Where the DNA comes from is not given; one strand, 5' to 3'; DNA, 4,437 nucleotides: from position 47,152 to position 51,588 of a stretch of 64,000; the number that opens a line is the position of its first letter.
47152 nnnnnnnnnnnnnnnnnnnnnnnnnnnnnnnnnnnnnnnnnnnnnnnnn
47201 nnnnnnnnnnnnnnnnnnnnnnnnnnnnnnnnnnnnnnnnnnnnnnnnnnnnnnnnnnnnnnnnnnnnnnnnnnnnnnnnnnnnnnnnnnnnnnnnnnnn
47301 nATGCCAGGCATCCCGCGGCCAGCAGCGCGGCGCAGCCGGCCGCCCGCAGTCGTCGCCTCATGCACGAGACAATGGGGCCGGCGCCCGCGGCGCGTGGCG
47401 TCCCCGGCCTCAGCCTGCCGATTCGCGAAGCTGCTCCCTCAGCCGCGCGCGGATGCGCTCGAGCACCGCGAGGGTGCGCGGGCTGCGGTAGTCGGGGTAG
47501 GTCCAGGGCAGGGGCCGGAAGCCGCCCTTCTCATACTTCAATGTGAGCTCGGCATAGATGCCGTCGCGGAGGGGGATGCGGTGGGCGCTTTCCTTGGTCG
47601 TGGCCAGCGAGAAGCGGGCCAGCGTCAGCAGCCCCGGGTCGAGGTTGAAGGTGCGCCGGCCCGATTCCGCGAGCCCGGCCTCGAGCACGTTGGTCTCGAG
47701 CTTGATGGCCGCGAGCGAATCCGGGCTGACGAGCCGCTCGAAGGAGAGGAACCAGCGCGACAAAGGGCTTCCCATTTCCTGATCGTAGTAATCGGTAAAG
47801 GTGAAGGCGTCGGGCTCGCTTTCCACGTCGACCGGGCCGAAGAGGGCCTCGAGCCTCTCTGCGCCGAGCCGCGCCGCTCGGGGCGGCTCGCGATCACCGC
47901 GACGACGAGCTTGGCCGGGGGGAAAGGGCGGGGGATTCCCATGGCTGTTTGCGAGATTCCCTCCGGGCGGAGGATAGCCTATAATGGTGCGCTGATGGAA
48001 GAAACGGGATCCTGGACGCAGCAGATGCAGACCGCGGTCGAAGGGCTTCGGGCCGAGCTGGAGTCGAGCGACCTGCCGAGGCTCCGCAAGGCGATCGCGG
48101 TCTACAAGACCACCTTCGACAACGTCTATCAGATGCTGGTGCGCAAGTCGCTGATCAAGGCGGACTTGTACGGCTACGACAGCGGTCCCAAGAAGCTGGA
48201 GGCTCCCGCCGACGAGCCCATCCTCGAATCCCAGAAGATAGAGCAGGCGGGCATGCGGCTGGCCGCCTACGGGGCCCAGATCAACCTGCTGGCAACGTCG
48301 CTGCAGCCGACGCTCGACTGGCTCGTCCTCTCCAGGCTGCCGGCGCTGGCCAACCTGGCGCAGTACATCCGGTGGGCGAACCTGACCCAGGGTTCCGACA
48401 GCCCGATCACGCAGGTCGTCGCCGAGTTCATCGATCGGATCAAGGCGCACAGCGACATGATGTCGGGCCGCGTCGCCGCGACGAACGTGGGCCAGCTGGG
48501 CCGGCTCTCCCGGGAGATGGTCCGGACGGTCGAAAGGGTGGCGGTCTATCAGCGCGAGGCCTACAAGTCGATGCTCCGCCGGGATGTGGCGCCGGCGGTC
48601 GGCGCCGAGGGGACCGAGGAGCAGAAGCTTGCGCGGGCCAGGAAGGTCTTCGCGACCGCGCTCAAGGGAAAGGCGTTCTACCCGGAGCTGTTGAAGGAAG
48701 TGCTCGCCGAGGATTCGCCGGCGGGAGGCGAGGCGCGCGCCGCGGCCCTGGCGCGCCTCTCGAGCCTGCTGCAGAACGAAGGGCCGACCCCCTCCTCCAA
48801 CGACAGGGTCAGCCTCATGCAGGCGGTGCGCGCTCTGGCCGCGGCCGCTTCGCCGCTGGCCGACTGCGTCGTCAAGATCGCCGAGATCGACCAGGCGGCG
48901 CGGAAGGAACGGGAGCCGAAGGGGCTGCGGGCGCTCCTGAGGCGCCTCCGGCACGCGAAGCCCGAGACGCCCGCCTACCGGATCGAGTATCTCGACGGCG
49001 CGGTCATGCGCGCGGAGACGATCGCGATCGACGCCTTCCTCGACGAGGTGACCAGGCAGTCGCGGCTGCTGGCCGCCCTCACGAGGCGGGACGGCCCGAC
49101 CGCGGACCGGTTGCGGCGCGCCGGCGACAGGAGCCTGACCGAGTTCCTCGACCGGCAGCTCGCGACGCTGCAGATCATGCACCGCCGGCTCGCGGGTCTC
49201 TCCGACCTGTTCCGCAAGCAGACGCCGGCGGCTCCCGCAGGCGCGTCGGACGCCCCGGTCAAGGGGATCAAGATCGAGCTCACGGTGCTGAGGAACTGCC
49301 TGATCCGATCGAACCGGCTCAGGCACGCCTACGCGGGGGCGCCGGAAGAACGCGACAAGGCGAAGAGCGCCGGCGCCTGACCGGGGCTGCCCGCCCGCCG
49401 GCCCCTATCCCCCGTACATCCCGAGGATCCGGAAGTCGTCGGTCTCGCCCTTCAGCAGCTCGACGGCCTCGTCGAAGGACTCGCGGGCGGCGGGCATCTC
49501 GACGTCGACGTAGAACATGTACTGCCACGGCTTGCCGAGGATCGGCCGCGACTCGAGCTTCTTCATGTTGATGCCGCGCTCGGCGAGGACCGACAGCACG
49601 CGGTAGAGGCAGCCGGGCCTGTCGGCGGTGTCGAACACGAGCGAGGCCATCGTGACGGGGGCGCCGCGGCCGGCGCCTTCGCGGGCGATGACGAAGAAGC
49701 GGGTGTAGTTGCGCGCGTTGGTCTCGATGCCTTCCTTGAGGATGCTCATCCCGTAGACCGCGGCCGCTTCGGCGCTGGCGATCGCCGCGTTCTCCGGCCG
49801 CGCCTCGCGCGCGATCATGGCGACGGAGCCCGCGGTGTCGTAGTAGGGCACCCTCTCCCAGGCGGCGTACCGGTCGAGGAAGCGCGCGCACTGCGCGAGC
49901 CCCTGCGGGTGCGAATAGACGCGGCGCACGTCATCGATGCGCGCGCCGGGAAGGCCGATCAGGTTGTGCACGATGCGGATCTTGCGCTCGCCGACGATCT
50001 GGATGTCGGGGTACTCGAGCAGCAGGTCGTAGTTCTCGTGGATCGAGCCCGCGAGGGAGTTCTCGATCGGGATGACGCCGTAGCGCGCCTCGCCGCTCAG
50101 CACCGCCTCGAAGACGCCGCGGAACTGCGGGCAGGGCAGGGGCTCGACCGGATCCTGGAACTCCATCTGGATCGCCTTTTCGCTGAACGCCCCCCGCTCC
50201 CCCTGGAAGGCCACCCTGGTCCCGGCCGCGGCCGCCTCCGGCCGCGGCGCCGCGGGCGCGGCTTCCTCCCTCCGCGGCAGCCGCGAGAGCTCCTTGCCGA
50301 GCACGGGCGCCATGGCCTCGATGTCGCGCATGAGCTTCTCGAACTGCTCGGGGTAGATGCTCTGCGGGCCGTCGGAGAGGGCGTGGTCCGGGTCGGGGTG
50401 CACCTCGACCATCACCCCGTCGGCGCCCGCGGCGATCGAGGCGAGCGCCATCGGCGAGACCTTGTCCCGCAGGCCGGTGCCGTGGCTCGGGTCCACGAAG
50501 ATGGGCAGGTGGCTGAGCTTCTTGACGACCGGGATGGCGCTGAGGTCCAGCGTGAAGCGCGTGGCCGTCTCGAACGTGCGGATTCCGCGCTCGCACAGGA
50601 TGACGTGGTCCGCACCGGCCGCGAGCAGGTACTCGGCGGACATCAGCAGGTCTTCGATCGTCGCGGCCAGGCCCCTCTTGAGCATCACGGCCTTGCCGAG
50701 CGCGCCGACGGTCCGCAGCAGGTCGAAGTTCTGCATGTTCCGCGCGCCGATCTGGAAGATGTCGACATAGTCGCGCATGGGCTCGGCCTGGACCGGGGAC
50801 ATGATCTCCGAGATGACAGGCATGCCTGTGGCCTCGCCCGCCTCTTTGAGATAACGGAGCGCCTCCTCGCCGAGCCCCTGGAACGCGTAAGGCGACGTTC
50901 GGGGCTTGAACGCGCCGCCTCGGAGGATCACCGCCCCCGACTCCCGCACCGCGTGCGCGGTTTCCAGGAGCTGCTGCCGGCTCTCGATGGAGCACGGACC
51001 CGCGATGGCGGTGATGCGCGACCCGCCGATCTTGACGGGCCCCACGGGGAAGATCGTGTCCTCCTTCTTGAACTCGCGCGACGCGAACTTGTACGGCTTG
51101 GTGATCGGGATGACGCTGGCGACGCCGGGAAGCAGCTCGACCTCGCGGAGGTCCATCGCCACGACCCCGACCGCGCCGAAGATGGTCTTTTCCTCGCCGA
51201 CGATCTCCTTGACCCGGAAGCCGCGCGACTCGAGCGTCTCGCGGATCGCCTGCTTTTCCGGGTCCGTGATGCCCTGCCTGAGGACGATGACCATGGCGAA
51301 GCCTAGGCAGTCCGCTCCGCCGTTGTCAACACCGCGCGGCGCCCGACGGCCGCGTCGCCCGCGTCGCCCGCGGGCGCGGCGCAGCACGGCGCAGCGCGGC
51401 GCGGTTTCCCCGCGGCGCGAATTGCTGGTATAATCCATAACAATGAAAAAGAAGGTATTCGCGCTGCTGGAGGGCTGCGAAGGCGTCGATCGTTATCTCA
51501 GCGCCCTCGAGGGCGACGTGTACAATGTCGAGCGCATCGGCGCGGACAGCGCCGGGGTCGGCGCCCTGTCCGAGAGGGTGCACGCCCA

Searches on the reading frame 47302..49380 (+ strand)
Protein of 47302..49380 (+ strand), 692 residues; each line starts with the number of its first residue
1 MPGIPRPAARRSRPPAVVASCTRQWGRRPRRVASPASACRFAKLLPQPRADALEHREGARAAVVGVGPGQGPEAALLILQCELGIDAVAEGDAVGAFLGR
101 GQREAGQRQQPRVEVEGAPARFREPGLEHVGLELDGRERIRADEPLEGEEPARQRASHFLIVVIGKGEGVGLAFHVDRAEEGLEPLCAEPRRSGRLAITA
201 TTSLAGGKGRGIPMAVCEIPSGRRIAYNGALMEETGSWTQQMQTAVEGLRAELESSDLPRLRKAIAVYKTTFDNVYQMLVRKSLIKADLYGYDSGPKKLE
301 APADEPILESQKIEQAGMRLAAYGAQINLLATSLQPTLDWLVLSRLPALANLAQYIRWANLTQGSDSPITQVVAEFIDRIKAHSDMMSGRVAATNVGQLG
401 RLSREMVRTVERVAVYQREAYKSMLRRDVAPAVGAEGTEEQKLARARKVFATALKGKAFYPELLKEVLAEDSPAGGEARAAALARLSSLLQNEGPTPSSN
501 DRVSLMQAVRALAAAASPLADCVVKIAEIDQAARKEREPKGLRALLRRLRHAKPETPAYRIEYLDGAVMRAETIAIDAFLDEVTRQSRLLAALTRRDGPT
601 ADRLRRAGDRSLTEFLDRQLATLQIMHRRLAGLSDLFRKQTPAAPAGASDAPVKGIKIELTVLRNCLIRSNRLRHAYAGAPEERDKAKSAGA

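Call 43: search_protein_families(library=ncbifam, proteins=[window:47302-49380:+], max_evalue=1e-10)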
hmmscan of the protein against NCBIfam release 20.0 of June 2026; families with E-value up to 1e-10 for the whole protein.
window:47302-49380:+ (692 aa): 1 family
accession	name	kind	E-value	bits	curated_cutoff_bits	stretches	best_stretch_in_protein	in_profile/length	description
NF053715.1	TP0584_fam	equivalog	1.4e-84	284.7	125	1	238-688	3-460/465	TP0584 family protein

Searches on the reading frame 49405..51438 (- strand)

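Call 43: search_protein_families(library=ncbifam, proteins=[window:49405-51438:-], max_evalue=1e-10)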
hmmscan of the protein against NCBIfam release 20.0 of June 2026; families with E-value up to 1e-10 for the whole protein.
window:49405-51438:- (677 aa): 11 families
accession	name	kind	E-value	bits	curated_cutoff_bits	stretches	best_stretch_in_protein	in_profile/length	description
NF006421.0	PRK08673.1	subfamily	6.3e-140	466.2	335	1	49-383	1-336/338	3-deoxy-7-phosphoheptulonate synthase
NF009933.0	PRK13396.1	subfamily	1.2e-114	383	486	1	49-382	1-343/352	3-deoxy-7-phosphoheptulonate synthase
TIGR01361.1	DAHP_synth_Bsub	equivalog_domain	3.7e-114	380.5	267.75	1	118-374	2-258/260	3-deoxy-7-phosphoheptulonate synthase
NF009239.0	PRK12595.1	equivalog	6.6e-104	347.7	279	1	118-378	95-355/360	bifunctional 3-deoxy-7-phosphoheptulonate synthase/chorismate mutase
NF041229.1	BagF_FevY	exception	1e-98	330.7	700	1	70-370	18-319/340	phospho-2-dehydro-3-deoxyheptonate aldolase BagF/FevY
NF008866.0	PRK11899.1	equivalog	1.2e-67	228.1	359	1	407-675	6-273/283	prephenate dehydratase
NF008865.0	PRK11898.1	equivalog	1.4e-63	214.7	219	1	408-675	3-276/284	prephenate dehydratase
NF007910.0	PRK10622.1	equivalog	6.1e-52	176.8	577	1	404-675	101-375/386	bifunctional chorismate mutase/prephenate dehydratase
NF003543.0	PRK05198.1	equivalog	6.6e-34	117.2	242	1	140-377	16-268/273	3-deoxy-8-phosphooctulonate synthase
TIGR01362.1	KDO8P_synth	equivalog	1.4e-33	116.1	314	1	142-378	3-254/258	3-deoxy-8-phosphooctulonate synthase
NF009109.0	PRK12457.1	equivalog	2.9e-21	75.9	457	1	180-378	61-270/281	3-deoxy-8-phosphooctulonate synthase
